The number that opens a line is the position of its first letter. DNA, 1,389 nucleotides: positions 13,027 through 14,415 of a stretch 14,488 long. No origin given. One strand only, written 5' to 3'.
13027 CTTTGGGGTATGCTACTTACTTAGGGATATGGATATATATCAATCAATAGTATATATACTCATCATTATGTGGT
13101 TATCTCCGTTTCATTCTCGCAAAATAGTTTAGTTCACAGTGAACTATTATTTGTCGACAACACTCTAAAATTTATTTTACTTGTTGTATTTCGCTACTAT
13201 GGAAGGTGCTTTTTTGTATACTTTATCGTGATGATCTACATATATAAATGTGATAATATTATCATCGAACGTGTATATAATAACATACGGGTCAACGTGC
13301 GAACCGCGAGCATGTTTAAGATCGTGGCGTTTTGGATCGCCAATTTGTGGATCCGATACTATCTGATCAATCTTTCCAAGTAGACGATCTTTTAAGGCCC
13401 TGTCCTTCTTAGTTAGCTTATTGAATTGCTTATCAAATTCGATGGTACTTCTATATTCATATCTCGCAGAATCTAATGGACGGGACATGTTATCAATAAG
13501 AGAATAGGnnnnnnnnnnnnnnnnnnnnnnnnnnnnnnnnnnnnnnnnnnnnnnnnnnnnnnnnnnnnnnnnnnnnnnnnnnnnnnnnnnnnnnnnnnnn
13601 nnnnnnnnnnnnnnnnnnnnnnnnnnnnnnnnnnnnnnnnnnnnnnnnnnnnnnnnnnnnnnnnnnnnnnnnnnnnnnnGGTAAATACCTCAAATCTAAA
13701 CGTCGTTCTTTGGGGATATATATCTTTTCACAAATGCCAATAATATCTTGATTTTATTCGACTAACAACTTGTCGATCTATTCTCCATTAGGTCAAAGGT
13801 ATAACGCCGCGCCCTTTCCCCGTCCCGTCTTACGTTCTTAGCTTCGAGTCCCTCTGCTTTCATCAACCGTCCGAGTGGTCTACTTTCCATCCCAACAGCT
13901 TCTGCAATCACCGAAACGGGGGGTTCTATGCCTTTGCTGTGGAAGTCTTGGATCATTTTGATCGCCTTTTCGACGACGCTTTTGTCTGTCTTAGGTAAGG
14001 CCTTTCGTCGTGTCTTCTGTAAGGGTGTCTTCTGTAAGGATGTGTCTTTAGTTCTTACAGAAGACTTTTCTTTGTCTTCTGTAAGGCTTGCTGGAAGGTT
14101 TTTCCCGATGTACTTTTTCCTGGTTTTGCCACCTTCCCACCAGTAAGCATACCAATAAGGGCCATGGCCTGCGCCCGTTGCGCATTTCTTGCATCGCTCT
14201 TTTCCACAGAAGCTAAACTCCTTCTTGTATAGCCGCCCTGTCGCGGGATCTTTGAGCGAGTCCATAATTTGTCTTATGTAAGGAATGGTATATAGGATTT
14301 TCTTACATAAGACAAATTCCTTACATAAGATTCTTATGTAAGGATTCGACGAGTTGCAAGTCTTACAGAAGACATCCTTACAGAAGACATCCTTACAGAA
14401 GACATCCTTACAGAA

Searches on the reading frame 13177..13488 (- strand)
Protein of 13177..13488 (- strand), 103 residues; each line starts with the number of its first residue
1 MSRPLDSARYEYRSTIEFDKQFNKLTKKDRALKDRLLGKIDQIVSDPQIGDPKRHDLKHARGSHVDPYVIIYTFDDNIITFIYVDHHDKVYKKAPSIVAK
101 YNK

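Call 9: search_protein_families(library=pfam, max_evalue=0.01, proteins=[window:13177-13488:-])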
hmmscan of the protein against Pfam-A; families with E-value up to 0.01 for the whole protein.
window:13177-13488:- (103 aa): 3 families
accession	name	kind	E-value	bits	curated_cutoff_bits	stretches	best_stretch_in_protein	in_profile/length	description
PF05016.21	ParE_toxin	-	1.5e-08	35.6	23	1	17-91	6-89/89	ParE toxin of type II toxin-antitoxin system, parDE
PF15781.12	ParE-like_toxin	-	1.1e-05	25.7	28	1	17-92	6-84/87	ParE-like toxin of type II bacterial toxin-antitoxin system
PF15738.11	YafQ_toxin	-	0.0016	19.1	30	1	10-90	1-86/88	Bacterial toxin of type II toxin-antitoxin system, YafQ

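Call 11: search_protein_families(library=phrogs, max_evalue=0.01, proteins=[window:13177-13488:-])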
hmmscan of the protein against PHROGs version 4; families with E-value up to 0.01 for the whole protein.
window:13177-13488:- (103 aa): 2 families
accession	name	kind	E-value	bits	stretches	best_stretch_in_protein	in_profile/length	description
phrog_1213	-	moron, auxiliary metabolic gene and host takeover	7.2e-07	30.7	1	15-92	4-88/88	RelE-like toxin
phrog_5232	-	moron, auxiliary metabolic gene and host takeover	0.00062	20.6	1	31-92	34-94/97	toxin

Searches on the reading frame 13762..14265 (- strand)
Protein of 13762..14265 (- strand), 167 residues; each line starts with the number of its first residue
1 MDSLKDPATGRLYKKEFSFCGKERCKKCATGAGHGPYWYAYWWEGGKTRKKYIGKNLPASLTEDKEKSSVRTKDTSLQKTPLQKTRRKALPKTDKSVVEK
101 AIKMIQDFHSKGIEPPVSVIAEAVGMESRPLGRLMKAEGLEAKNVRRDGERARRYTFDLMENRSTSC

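Call 9: search_protein_families(library=pfam, max_evalue=0.01, proteins=[window:13762-14265:-])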
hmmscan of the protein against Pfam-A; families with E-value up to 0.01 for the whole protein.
window:13762-14265:- (167 aa): 1 family
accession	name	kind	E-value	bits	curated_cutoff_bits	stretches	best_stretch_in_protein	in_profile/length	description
PF20586.3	DUF6788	-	1.6e-05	25.4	27.2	1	15-64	28-78/103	Family of unknown function (DUF6788)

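Call 11: search_protein_families(library=phrogs, max_evalue=0.01, proteins=[window:13762-14265:-])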
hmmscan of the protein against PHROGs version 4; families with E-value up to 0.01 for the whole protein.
window:13762-14265:- (167 aa): 0 families

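Call 66: search_protein_families(library=padloc, max_evalue=0.01, proteins=[window:13762-14265:-])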
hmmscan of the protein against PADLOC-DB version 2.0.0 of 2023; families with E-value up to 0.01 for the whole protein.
window:13762-14265:- (167 aa): 0 families

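Call 67: search_protein_families(library=ncbifam, max_evalue=0.01, proteins=[window:13762-14265:-])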
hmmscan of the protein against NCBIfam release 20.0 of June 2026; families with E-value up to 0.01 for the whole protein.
window:13762-14265:- (167 aa): 0 families

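Call 114: search_solved_structures(query=A5, max_evalue=1)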
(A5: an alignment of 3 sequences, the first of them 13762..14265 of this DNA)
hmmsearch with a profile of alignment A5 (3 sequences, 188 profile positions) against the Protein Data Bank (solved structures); distinct sequences matched with E-value up to 1: 3.
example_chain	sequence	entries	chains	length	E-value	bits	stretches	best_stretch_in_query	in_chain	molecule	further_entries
5d96_J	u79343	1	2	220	0.043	16.8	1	28-78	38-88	Heavy chain of Fab fragment from an antibody targeting mouse and human QSOX1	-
4ij3_C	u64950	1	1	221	0.052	16.6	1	27-78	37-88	Heavy chain of FAB fragment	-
2pg4_A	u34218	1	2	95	1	12.4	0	115-177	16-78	Uncharacterized protein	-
